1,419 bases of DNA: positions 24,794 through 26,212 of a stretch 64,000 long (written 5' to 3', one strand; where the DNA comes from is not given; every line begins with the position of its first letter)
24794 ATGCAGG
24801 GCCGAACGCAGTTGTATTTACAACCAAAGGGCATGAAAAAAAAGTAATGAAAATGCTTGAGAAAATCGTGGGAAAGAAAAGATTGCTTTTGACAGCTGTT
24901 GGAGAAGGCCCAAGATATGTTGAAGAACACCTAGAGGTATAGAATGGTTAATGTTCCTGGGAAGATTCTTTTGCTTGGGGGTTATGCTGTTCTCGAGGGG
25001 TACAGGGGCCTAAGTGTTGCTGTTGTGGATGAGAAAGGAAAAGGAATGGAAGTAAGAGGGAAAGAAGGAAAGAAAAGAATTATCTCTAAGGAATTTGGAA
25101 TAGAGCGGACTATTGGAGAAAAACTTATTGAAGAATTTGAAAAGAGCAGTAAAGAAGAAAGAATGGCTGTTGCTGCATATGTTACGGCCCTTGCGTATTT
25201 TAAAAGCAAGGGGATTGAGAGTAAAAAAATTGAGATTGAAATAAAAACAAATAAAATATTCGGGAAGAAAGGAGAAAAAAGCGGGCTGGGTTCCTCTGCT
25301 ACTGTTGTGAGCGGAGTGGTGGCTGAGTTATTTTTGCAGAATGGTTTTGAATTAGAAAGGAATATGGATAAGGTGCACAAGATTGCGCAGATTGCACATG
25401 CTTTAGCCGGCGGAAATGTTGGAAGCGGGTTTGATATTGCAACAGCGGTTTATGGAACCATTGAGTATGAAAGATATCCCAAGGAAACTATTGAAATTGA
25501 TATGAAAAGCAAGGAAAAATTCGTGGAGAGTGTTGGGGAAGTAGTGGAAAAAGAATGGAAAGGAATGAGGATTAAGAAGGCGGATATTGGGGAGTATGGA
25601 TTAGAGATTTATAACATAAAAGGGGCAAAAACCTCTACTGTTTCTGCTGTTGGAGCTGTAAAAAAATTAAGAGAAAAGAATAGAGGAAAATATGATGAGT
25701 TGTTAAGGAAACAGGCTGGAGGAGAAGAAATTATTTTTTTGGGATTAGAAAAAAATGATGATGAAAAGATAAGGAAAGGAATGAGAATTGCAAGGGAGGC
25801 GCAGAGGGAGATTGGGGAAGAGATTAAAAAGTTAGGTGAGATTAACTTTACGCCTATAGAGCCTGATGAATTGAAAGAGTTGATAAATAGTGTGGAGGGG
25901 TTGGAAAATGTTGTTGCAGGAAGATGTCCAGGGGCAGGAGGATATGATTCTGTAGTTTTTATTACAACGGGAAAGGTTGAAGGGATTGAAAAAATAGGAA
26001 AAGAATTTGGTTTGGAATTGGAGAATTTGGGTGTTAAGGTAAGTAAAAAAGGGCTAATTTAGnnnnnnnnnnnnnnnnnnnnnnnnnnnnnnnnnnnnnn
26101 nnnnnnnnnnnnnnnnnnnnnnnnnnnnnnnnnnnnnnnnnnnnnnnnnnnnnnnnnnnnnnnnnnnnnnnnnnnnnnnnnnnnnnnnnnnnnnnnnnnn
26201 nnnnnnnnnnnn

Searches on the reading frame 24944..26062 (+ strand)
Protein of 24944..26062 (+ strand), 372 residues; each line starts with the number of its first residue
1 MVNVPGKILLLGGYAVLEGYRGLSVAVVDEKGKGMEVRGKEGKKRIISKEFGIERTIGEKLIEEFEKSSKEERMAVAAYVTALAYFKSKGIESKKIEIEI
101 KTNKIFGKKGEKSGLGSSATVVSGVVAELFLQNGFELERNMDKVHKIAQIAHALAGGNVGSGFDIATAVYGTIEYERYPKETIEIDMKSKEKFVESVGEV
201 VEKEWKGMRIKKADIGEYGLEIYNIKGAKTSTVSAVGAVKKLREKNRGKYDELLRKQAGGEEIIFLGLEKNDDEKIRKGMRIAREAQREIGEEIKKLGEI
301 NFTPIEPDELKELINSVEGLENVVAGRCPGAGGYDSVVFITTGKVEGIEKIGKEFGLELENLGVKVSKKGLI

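Call 20: find_encoding_contigs(protein=window:24944-26062:+, flank=10000, max_places=3)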
Protein window:24944-26062:+ (372 aa): 3 contigs read that carry it; 1 place shown.
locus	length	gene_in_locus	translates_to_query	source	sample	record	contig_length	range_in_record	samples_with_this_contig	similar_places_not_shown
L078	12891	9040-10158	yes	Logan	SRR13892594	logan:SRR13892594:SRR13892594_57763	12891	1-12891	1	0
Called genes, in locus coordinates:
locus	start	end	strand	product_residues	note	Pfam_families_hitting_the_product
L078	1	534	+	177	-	?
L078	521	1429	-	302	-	PF00890:FAD_binding_2 (weak), PF01134:GIDA (faint), PF01266:DAO (weak), PF07992:Pyr_redox_2, PF12831:FAD_oxidored (weak), PF13450:NAD_binding_8 (weak), PF13738:Pyr_redox_3, PF00070:Pyr_redox, +2 more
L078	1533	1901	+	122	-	-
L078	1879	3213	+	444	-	PF00437:T2SSE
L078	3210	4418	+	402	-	PF03952:Enolase_N, PF00113:Enolase_C, PF13378:MR_MLE_C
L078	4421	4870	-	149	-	PF07885:Ion_trans_2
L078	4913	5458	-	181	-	PF01812:5-FTHF_cyc-lig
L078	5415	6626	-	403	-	PF08245:Mur_ligase_M, PF27239:FOL3_C (faint), PF02875:Mur_ligase_C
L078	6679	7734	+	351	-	PF02272:DHHA1 (faint), PF01368:DHH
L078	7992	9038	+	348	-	PF22700:MVD-like_N, PF18376:MDD_C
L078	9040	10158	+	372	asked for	PF00288:GHMP_kinases_N (weak)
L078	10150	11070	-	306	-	-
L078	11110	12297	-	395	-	PF00009:GTP_EFTU, PF03144:GTP_EFTU_D2, PF09173:eIF2_C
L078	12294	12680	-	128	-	PF01092:Ribosomal_S6e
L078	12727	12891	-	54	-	?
